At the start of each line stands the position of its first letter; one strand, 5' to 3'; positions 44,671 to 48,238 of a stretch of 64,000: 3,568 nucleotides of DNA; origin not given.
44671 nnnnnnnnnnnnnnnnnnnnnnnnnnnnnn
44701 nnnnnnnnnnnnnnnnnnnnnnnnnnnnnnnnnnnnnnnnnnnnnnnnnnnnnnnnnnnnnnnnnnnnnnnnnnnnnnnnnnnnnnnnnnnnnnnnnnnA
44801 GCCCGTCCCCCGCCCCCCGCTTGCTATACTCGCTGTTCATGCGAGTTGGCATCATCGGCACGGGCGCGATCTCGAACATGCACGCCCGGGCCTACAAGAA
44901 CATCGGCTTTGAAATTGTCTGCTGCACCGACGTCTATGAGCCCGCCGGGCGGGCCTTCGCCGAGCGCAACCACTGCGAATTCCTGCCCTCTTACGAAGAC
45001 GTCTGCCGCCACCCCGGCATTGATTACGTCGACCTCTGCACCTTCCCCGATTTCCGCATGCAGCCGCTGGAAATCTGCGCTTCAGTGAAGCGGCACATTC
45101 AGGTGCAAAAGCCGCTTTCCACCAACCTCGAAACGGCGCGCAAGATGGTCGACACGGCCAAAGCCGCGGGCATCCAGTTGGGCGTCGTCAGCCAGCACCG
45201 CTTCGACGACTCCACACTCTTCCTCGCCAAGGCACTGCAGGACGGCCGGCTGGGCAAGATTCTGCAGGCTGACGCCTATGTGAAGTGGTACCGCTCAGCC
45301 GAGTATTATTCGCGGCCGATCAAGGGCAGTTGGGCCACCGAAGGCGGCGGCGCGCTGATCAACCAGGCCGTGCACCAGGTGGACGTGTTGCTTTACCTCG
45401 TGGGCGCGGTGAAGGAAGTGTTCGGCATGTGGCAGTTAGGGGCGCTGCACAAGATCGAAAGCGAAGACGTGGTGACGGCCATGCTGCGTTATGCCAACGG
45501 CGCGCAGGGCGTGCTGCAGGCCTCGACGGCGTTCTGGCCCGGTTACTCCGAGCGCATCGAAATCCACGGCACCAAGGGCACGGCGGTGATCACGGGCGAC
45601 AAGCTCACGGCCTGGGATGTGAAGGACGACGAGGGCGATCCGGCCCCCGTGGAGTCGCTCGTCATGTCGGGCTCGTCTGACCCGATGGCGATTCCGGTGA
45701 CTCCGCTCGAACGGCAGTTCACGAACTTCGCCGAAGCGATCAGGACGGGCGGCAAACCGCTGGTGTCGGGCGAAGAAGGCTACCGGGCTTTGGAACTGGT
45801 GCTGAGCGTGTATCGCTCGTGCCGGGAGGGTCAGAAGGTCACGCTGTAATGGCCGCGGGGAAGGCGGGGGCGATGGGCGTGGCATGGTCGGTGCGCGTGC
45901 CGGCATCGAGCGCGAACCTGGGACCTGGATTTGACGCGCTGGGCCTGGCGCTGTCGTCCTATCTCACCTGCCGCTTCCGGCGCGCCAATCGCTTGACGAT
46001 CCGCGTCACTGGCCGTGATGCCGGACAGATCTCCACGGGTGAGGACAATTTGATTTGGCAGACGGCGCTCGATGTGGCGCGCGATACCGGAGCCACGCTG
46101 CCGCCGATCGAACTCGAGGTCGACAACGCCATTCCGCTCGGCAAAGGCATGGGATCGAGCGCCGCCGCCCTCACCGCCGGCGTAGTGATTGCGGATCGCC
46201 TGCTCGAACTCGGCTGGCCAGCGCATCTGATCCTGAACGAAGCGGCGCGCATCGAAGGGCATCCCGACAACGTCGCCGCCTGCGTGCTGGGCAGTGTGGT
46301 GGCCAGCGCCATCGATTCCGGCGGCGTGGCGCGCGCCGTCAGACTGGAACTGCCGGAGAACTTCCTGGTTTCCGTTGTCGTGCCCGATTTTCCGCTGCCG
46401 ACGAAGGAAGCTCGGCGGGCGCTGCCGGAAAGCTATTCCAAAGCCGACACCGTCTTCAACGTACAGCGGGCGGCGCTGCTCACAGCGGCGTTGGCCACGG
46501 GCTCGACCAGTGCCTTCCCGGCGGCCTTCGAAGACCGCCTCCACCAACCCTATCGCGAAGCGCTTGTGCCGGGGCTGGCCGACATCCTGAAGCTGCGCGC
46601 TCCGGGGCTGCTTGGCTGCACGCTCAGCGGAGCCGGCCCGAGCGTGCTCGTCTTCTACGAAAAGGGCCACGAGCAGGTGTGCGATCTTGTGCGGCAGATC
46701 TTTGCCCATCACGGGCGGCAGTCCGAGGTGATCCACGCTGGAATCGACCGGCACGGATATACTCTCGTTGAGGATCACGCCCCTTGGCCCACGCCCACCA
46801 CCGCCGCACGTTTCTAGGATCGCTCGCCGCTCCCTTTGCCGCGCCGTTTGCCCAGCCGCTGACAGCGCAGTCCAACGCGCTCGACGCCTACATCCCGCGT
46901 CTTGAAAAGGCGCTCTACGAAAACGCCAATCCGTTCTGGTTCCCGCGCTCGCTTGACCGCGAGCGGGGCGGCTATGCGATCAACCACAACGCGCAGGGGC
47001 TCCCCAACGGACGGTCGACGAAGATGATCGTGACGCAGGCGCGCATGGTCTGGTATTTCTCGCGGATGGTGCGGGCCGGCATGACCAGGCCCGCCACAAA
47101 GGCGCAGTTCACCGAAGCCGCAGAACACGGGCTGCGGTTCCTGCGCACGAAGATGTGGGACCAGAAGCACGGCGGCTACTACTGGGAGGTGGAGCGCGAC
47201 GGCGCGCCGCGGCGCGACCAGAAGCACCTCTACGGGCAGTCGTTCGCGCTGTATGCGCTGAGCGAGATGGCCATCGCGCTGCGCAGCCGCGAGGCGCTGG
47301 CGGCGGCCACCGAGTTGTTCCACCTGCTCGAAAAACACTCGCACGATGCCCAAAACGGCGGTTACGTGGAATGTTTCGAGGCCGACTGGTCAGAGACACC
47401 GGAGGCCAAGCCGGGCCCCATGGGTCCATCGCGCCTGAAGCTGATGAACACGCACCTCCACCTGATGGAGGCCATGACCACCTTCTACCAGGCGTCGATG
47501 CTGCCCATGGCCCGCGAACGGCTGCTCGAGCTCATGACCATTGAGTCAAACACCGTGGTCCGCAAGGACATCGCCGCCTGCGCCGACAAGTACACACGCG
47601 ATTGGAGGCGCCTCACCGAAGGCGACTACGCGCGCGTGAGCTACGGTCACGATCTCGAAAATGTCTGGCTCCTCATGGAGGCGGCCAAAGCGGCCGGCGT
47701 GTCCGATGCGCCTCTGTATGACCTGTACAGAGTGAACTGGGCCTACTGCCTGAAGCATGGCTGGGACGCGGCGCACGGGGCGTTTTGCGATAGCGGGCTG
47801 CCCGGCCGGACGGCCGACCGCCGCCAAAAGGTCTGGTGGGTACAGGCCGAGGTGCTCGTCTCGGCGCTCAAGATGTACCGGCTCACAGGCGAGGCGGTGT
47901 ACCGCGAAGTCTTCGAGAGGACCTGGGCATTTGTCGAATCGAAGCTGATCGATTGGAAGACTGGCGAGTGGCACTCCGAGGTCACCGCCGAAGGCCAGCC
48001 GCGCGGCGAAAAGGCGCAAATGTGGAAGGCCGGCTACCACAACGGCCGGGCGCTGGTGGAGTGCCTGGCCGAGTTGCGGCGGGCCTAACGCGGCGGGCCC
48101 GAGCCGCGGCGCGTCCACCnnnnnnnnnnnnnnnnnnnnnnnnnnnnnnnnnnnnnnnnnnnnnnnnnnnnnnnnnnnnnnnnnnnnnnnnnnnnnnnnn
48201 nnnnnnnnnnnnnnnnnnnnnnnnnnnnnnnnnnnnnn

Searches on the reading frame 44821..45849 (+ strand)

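Call 7: search_protein_families(library=pfam, proteins=[window:44821-45849:+])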
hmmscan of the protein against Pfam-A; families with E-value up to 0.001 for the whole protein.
window:44821-45849:+ (342 aa): 3 families
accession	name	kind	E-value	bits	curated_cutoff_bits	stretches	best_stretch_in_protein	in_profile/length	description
PF22725.1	GFO_IDH_MocA_C3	-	6.7e-29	100.8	27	1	135-255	4-123/124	GFO/IDH/MocA C-terminal domain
PF02894.22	GFO_IDH_MocA_C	-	1.6e-22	80.9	22.9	1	137-342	2-218/218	Oxidoreductase family, C-terminal alpha/beta domain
PF01408.29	GFO_IDH_MocA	-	6.4e-18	66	24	1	7-122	1-118/120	Oxidoreductase family, NAD-binding Rossmann fold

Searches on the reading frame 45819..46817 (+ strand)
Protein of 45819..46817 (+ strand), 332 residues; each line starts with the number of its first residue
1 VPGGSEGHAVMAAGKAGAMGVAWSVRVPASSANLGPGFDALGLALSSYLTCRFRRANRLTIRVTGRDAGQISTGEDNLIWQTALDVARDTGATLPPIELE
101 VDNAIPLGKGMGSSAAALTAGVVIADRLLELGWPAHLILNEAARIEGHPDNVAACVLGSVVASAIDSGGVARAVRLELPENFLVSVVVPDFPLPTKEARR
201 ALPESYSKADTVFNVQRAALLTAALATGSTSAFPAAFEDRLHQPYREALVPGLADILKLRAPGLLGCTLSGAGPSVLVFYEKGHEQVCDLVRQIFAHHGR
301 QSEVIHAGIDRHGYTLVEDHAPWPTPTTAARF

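Call 7: search_protein_families(library=pfam, proteins=[window:45819-46817:+])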
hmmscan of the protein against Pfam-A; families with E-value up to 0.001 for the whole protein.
window:45819-46817:+ (332 aa): 2 families
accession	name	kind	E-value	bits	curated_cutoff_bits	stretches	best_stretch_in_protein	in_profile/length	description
PF00288.32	GHMP_kinases_N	-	6.6e-16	58.7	22.3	1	77-158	1-86/87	GHMP kinases N terminal domain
PF08544.19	GHMP_kinases_C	-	4.4e-06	27.5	21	1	235-284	15-71/85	GHMP kinases C terminal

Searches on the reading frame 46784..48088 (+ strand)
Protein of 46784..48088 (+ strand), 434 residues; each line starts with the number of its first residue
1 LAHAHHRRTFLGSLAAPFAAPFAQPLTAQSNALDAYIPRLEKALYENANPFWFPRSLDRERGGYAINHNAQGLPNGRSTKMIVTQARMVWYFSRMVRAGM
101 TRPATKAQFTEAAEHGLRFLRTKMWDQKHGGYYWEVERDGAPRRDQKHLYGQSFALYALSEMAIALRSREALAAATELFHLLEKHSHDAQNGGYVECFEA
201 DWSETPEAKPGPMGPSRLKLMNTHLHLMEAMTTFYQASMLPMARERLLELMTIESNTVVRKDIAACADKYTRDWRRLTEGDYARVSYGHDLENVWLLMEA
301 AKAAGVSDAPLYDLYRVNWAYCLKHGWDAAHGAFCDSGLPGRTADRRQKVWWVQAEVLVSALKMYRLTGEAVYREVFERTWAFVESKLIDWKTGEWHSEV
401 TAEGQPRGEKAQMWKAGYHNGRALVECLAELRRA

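Call 7: search_protein_families(library=pfam, proteins=[window:46784-48088:+])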
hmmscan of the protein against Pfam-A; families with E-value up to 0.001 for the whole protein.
window:46784-48088:+ (434 aa): 2 families
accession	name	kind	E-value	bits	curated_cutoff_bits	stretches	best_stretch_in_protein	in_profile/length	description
PF07221.17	GlcNAc_2-epim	-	1.3e-43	150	23.4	1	63-419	1-343/347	N-acylglucosamine 2-epimerase (GlcNAc 2-epimerase)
PF03663.20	Glyco_hydro_76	-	5.9e-05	23.2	25.9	0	340-382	26-66/366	Glycosyl hydrolase family 76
